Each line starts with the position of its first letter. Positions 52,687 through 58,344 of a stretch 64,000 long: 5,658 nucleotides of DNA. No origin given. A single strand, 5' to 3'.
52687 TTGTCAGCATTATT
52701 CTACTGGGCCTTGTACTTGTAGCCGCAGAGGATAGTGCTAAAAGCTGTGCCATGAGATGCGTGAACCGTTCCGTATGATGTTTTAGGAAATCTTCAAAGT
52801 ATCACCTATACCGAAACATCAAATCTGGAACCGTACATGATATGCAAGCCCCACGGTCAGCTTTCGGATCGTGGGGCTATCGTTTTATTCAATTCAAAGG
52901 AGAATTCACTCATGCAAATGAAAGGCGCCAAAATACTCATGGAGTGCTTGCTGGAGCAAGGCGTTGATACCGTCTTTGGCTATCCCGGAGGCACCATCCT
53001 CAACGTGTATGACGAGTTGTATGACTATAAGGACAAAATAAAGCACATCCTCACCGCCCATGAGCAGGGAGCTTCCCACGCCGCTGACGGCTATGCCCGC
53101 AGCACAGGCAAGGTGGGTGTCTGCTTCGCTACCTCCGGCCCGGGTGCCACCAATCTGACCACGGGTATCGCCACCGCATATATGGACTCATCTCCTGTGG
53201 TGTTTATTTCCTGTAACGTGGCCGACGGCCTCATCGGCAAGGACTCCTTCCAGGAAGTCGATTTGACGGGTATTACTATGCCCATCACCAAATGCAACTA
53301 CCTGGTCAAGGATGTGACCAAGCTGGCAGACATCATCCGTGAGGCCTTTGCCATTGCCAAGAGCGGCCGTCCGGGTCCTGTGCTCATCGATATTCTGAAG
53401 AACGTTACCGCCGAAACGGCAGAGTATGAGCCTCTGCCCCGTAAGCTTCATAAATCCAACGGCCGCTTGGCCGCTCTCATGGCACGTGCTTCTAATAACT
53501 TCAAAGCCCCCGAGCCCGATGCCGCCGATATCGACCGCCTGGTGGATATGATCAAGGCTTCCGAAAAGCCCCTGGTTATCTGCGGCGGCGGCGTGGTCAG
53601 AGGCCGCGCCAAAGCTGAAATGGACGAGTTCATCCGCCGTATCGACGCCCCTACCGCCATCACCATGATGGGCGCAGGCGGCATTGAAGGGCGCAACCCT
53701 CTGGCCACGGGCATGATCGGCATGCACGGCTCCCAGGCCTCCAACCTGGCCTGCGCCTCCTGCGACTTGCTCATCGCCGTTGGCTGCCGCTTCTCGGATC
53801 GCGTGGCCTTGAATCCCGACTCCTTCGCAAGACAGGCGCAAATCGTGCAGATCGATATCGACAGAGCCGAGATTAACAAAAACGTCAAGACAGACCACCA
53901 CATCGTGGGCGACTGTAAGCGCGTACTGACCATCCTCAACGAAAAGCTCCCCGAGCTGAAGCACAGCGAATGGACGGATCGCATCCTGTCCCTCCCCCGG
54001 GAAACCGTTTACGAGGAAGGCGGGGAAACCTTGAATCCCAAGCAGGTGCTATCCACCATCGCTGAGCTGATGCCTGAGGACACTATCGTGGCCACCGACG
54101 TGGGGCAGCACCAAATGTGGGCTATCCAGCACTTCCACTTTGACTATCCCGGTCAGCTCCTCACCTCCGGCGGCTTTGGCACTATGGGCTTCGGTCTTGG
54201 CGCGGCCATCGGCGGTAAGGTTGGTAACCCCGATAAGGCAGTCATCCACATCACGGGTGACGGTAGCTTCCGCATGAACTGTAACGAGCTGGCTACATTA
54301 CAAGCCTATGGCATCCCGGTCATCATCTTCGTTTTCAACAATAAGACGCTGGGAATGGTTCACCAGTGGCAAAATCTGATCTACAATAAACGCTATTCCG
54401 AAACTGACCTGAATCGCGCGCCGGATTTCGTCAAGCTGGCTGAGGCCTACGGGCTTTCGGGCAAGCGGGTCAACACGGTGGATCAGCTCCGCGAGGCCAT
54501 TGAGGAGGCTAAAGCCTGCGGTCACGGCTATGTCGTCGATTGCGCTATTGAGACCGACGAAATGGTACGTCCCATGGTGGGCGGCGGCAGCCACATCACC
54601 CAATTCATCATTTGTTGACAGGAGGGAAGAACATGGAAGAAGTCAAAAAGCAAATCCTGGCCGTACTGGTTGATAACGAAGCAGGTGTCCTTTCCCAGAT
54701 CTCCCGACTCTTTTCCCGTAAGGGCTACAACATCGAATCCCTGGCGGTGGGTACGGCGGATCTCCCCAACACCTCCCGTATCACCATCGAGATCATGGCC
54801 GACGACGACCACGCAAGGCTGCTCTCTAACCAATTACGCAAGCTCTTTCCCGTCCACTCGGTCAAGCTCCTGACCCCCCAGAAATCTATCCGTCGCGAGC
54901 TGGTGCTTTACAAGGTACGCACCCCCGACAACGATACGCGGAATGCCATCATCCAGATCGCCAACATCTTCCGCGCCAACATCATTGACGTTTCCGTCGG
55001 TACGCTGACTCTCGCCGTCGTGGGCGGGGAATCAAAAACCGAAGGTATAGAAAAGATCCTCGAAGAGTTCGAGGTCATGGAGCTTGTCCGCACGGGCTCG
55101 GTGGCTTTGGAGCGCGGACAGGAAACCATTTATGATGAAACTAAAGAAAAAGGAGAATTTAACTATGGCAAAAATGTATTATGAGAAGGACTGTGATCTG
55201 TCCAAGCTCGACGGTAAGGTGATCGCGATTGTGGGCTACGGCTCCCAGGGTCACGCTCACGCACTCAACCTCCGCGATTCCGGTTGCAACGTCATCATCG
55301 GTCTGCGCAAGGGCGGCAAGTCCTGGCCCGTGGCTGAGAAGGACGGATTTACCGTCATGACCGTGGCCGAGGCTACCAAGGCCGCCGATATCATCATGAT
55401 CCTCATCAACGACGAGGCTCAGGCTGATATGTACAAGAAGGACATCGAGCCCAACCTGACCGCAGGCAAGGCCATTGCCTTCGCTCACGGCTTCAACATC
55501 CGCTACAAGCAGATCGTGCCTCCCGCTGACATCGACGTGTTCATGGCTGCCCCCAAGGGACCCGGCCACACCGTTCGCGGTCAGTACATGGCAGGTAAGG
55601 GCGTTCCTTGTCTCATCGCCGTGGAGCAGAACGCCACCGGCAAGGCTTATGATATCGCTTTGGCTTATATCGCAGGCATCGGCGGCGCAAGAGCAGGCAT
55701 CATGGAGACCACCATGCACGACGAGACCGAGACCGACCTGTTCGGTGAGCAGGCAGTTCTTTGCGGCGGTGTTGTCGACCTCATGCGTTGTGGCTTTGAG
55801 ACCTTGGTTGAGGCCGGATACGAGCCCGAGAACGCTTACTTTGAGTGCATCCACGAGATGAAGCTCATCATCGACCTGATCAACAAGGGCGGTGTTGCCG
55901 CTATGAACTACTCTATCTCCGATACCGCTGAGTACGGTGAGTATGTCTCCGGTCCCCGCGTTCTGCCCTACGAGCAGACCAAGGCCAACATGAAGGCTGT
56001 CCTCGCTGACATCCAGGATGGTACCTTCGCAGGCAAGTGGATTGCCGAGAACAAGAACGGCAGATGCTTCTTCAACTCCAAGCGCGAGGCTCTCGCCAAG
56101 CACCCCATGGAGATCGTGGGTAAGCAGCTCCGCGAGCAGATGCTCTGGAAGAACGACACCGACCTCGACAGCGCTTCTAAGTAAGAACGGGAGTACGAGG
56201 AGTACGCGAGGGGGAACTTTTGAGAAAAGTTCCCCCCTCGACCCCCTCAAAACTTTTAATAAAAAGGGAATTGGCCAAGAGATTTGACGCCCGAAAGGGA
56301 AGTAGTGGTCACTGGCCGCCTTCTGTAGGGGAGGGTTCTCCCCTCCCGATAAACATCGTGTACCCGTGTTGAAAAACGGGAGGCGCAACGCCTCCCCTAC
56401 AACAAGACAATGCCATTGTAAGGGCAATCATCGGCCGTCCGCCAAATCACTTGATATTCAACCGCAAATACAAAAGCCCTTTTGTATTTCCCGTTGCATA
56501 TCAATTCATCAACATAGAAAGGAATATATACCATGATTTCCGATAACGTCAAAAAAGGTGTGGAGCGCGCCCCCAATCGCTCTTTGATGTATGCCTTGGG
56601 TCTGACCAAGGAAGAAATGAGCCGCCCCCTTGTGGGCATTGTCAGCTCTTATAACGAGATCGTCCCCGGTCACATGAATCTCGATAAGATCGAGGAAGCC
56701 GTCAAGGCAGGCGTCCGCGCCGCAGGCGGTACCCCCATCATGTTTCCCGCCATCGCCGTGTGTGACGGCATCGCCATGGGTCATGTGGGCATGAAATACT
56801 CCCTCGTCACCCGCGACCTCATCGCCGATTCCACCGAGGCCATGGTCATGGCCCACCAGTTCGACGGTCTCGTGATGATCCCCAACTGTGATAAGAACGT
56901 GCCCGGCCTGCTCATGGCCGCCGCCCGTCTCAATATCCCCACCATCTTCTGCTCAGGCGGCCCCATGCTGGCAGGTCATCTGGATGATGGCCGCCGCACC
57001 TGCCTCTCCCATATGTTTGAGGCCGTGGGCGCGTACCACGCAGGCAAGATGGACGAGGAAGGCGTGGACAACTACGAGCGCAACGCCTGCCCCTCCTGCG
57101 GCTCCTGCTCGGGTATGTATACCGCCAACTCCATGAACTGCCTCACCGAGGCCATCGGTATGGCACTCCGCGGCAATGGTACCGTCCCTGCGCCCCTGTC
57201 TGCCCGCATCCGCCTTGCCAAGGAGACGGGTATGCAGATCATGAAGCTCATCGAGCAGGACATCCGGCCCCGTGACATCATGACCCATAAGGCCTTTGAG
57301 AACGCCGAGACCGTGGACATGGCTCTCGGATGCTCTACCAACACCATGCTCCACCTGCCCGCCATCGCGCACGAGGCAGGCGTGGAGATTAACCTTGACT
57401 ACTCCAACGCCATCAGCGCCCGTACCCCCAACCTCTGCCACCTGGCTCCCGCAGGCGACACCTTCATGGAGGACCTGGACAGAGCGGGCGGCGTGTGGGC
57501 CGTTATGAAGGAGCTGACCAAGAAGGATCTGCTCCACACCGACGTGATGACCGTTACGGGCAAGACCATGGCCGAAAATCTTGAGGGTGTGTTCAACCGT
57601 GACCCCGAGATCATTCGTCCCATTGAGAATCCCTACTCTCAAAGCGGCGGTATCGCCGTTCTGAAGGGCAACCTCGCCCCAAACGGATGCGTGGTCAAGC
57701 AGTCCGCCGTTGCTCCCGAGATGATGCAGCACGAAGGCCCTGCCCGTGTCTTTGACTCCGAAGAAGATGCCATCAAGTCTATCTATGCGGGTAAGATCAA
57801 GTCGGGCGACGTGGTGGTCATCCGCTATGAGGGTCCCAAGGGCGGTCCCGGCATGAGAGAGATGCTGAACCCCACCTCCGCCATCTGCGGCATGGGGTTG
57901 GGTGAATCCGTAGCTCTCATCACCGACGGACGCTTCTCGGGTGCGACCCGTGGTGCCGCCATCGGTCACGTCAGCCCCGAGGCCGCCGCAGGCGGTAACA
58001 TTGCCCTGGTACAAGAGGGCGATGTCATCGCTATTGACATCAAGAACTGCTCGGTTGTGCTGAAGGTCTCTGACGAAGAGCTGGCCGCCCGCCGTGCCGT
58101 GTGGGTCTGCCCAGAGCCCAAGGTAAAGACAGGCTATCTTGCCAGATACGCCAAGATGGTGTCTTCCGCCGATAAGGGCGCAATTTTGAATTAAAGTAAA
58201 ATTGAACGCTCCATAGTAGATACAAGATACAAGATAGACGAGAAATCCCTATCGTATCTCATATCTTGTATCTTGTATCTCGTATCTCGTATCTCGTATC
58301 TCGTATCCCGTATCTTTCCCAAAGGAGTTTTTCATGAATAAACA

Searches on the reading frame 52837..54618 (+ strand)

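Call 60: search_protein_families(library=pfam, proteins=[window:52837-54618:+], max_evalue=0.00001)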
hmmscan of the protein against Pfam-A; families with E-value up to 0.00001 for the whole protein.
window:52837-54618:+ (593 aa): 3 families
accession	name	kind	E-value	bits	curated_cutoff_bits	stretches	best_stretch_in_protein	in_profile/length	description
PF02775.26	TPP_enzyme_C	-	1.8e-50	171.1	21.9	1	421-569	1-151/151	Thiamine pyrophosphate enzyme, C-terminal TPP binding domain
PF00205.28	TPP_enzyme_M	-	1.2e-42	145.3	30.4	1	232-365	1-135/137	Thiamine pyrophosphate enzyme, central domain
PF02776.23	TPP_enzyme_N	-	1.2e-40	138.4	26.8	1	28-144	1-117/119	Thiamine pyrophosphate enzyme, N-terminal TPP binding domain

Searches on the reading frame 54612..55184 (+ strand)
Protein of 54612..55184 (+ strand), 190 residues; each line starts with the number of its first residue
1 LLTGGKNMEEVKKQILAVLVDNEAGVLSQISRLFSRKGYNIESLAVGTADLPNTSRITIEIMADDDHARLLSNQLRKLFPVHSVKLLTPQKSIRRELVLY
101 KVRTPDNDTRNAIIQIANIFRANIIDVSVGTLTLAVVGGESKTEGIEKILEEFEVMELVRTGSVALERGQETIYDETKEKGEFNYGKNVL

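Call 60: search_protein_families(library=pfam, proteins=[window:54612-55184:+], max_evalue=0.00001)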
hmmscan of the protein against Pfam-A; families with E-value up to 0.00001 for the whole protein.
window:54612-55184:+ (190 aa): 4 families
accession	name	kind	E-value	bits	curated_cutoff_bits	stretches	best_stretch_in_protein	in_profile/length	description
PF10369.15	ALS_ss_C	-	2.3e-24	85.7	23.2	1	95-169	1-74/74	Small subunit of acetolactate synthase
PF22629.2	ACT_AHAS_ss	-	1.3e-19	70.6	27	1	16-81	1-65/67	AHAS small subunit-like ACT domain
PF13710.12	ACT_5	-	2.4e-11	43.7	27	1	23-84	2-62/62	ACT domain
PF01842.31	ACT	-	1.7e-10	40.9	27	1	16-79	3-65/66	ACT domain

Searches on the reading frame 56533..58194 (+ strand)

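Call 60: search_protein_families(library=pfam, proteins=[window:56533-58194:+], max_evalue=0.00001)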
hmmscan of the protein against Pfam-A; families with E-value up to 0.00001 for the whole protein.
window:56533-58194:+ (553 aa): 2 families
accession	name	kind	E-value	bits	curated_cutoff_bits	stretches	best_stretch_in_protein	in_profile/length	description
PF00920.27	ILVD_EDD_N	-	5.2e-139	463.2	27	1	31-349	1-316/316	Dihydroxy-acid/6-phosphogluconate dehydratase N-terminal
PF24877.1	ILV_EDD_C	-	9.4e-85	283.3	27.7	1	359-550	1-191/191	Dihydroxy-acid/6-phosphogluconate dehydratase C-terminal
